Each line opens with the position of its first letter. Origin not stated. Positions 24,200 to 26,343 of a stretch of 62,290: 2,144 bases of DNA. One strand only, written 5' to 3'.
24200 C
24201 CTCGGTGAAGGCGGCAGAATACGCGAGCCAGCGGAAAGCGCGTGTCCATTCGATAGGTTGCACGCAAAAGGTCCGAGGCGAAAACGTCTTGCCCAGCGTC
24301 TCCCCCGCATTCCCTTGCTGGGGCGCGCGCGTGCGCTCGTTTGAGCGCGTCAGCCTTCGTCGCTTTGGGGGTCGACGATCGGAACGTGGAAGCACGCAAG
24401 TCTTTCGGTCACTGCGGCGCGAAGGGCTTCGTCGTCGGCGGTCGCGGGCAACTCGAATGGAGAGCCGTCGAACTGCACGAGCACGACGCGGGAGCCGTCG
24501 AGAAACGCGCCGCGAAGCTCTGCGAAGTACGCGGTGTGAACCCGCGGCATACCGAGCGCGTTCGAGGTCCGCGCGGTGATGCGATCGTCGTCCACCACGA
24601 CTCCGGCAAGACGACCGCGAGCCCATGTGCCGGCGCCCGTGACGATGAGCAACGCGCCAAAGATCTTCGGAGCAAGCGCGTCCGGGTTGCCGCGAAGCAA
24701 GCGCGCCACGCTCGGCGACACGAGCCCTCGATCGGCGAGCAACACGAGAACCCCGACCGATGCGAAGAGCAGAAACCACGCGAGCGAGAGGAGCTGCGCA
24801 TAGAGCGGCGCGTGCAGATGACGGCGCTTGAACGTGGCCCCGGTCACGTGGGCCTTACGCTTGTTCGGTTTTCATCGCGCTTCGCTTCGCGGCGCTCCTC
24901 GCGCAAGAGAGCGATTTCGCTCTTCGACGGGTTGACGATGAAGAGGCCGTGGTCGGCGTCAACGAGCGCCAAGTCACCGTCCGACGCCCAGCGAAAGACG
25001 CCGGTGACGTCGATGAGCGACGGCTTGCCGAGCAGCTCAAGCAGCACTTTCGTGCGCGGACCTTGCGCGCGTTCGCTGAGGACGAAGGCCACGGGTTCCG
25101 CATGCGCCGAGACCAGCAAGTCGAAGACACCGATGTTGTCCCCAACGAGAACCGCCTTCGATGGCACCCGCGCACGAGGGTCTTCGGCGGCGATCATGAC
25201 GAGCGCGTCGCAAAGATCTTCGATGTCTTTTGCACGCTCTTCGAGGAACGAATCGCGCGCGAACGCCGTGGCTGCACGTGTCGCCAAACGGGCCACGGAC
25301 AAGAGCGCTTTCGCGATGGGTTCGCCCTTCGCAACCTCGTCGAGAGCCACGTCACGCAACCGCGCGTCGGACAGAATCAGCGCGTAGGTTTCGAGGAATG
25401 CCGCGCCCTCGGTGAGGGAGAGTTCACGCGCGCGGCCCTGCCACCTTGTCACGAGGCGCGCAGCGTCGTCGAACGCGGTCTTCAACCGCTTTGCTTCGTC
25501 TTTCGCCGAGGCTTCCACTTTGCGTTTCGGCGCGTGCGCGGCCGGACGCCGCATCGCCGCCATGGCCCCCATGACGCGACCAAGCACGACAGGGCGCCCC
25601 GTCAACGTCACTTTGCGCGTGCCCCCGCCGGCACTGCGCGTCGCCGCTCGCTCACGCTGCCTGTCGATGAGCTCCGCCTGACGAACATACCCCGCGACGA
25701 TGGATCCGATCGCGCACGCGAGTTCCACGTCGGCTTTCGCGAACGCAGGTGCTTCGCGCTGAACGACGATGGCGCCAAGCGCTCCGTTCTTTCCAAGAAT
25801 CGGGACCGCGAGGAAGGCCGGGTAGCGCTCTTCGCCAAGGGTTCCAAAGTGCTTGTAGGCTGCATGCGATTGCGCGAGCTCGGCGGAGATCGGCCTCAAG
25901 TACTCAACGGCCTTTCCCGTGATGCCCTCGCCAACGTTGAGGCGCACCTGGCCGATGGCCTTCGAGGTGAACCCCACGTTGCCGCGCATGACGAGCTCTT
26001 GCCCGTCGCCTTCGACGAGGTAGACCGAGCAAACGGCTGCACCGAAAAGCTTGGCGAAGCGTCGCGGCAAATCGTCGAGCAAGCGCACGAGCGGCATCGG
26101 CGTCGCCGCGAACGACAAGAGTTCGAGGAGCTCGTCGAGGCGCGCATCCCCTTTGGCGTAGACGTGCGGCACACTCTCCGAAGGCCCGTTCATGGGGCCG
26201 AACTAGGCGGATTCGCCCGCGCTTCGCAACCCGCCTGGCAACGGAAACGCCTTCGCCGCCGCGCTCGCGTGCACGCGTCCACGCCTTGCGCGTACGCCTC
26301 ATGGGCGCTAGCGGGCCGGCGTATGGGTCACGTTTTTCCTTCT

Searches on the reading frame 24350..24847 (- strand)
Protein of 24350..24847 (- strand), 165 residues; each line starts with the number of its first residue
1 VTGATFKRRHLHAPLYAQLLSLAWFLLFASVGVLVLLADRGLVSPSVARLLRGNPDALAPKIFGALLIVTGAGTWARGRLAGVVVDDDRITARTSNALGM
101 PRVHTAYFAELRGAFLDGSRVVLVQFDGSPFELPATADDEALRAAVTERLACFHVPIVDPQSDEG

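Call 3: search_protein_families(library=pfam, proteins=[window:24350-24847:-], max_evalue=0.01)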
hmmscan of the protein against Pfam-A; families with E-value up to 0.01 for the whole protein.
window:24350-24847:- (165 aa): 0 families

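Call 4: search_protein_families(library=ncbifam, proteins=[window:24350-24847:-], max_evalue=0.01)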
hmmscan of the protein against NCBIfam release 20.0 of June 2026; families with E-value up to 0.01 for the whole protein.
window:24350-24847:- (165 aa): 0 families

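Call 33: search_protein_families(library=pfam, proteins=[window:24350-24847:-], max_evalue=1)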
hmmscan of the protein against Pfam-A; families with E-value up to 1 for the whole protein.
window:24350-24847:- (165 aa): 0 families
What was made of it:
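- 24350..24847 (-): 165-aa hydrophobic ORF of unknown function. It overlaps the GAF gene by 4 nt and is followed by a 100-nt gap before the esterase. No Pfam or NCBIfam hit (calls 3, 4, 33).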

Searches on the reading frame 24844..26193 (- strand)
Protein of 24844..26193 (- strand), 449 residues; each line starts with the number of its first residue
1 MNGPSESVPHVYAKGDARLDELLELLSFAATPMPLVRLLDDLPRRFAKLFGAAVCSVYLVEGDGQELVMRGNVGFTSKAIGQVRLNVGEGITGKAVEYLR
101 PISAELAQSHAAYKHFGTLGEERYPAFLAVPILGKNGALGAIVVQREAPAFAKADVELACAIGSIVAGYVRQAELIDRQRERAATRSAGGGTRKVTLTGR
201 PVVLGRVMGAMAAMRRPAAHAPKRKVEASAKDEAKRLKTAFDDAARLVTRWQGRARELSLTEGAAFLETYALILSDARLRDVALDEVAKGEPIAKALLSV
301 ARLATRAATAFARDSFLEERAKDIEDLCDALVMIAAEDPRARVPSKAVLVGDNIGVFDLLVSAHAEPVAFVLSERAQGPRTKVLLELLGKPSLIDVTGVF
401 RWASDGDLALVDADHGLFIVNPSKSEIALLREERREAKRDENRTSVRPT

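Call 3: search_protein_families(library=pfam, proteins=[window:24844-26193:-], max_evalue=0.01)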
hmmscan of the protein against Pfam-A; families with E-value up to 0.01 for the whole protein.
window:24844-26193:- (449 aa): 4 families
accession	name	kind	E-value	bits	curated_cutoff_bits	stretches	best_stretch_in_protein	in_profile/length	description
PF13185.12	GAF_2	-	1.4e-11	45.2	28.6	1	38-167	7-132/136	GAF domain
PF01590.32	GAF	-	2.7e-10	41.3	22.4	1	36-167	3-130/133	GAF domain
PF05524.18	PEP-utilisers_N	-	1.8e-07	31.7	24.4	1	199-320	2-121/121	PEP-utilising enzyme, N-terminal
PF13492.12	GAF_3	-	3.9e-06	27.7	27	1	38-168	5-125/129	GAF domain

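Call 4: search_protein_families(library=ncbifam, proteins=[window:24844-26193:-], max_evalue=0.01)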
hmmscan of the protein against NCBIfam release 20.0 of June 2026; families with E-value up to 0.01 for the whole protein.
window:24844-26193:- (449 aa): 5 families
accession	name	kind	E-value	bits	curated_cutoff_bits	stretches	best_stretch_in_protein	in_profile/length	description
NF008283.0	PRK11061.1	equivalog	3.2e-32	111.6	583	1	33-435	16-407/748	phosphoenolpyruvate--protein phosphotransferase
TIGR01417.1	PTS_I_fam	equivalog_domain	2e-07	29.8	341.7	1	197-439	1-247/565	phosphoenolpyruvate--protein phosphotransferase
NF008478.1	PRK11377.1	equivalog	4.3e-07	29.3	520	1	198-418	249-470/473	dihydroxyacetone kinase phosphoryl donor subunit DhaM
TIGR01817.1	nifA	equivalog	9.1e-05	21.4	528.85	1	56-186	41-172/534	nif-specific transcriptional activator NifA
NF008382.0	PRK11177.1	equivalog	0.00012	20.9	824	1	228-440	34-249/575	phosphoenolpyruvate-protein phosphotransferase PtsI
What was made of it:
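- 24844..26193 (-): GAF + PEP-utilisers_N protein. It resembles the N-terminal half of PtsP/EI-Ntr and lacks the C-terminal PEP-binding domain. It is the first gene of the co-directional run and a lineage-specific neighbour, not part of either module. Pfam GAF_2 and PEP-utilisers_N; NCBIfam PRK11061 matches model positions 16-407 of 748 (calls 3, 4).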
